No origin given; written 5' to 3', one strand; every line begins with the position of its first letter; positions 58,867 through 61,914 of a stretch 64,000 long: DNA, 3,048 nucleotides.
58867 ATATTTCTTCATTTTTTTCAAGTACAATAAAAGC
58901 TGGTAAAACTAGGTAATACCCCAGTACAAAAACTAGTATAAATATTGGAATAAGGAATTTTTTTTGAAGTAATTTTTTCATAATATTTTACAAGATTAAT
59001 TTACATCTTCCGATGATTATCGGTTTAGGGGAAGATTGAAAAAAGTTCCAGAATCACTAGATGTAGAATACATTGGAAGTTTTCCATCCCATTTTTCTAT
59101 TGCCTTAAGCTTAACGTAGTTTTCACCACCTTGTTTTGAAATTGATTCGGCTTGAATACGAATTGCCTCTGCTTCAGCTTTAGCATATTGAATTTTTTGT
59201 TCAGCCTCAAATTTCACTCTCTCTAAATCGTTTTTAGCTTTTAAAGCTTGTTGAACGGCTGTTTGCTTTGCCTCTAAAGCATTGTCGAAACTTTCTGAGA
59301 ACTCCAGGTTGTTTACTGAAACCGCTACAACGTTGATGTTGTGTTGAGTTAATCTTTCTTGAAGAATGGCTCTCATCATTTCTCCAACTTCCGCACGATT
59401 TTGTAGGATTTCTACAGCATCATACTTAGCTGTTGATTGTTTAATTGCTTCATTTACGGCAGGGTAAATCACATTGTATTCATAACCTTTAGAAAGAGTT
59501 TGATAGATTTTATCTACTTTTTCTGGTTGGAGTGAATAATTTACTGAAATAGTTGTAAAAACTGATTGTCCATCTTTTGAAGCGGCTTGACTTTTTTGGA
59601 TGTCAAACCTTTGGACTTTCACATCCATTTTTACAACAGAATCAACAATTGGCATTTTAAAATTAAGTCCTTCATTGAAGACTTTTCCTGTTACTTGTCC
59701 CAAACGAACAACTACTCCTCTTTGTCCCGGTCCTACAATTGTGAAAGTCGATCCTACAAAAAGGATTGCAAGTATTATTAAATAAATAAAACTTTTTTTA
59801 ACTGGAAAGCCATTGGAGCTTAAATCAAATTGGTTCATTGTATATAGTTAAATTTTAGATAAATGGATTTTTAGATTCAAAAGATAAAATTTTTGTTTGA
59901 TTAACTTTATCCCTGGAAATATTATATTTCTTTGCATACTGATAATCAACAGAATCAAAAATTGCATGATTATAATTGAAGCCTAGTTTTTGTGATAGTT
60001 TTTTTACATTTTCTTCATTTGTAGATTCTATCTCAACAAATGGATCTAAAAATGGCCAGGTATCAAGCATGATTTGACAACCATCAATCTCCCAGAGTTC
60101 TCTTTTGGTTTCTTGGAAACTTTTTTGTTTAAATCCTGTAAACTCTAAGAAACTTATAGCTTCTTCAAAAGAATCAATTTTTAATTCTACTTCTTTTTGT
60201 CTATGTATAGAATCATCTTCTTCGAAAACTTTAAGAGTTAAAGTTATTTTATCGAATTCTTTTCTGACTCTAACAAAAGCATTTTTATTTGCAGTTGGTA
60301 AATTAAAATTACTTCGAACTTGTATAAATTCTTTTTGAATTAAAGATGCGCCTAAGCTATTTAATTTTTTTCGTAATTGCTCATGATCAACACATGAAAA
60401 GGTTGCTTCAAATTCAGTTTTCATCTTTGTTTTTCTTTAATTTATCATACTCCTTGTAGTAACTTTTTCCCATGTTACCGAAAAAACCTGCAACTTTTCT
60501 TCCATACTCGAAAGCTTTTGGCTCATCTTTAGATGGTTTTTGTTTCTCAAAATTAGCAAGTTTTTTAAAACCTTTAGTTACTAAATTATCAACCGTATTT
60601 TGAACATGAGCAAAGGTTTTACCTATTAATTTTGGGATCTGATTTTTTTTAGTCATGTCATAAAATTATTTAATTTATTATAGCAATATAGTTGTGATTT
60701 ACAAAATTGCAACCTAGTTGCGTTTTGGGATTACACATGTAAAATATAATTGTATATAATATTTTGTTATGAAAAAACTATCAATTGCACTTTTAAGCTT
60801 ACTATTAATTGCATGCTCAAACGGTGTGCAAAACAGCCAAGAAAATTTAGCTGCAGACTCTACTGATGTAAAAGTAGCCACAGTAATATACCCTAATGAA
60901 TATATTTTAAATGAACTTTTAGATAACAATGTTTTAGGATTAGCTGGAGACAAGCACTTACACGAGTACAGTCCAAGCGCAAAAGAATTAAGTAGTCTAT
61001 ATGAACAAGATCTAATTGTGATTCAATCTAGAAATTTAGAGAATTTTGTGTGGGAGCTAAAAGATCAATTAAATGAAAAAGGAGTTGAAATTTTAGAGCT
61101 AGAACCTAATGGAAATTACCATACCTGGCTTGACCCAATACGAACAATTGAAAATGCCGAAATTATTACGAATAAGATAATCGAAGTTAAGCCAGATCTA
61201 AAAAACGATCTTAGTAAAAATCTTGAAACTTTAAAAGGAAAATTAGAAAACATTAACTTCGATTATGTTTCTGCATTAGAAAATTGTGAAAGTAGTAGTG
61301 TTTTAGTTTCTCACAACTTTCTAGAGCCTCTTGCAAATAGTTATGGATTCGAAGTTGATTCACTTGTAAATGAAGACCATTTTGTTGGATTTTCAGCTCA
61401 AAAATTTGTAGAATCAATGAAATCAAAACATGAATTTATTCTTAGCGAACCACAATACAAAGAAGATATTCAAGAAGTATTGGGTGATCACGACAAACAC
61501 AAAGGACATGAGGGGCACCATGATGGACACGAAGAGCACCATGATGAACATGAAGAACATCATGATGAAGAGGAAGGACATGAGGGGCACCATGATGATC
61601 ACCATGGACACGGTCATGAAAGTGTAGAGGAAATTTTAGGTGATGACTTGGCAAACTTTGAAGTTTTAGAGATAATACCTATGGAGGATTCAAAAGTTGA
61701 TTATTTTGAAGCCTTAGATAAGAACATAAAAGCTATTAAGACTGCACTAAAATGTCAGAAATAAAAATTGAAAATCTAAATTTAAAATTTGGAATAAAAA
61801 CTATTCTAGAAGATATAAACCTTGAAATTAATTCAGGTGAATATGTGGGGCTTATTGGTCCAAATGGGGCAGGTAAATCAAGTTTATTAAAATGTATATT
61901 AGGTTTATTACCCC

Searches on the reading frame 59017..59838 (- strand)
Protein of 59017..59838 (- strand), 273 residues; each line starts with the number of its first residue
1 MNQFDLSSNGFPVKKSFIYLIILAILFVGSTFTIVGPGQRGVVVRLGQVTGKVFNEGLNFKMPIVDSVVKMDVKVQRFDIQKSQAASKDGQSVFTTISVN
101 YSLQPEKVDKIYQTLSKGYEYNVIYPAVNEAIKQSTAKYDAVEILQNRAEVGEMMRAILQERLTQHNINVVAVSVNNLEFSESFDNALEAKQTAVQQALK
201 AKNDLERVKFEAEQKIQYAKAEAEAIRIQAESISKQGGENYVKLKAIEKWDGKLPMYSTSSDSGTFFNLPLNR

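Call 33: search_protein_families(library=pfam, proteins=[window:59017-59838:-], max_evalue=0.001)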
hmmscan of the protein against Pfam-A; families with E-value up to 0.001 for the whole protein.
window:59017-59838:- (273 aa): 1 family
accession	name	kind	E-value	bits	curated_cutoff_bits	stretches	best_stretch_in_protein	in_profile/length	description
PF01145.31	Band_7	-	2.8e-36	125.6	23.6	1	34-222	2-175/176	SPFH domain / Band 7 family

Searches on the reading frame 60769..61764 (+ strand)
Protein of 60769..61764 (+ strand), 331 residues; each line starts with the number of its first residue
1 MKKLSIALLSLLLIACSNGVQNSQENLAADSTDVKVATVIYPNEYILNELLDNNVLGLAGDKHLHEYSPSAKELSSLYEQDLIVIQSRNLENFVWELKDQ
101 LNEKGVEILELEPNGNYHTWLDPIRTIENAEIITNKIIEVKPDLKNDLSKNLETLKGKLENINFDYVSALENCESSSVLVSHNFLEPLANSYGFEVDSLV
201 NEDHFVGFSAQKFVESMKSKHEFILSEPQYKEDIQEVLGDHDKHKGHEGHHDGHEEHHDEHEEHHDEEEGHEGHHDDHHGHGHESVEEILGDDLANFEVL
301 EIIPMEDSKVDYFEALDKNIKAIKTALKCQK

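Call 10: search_protein_families(library=pfam, proteins=[window:60769-61764:+], max_evalue=0.001)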
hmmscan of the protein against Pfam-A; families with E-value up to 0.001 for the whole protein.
window:60769-61764:+ (331 aa): 1 family
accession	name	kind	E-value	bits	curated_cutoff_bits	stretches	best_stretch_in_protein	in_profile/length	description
PF01297.22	ZnuA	-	4.6e-19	69.4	29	1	61-232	29-220/263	Zinc-uptake complex component A periplasmic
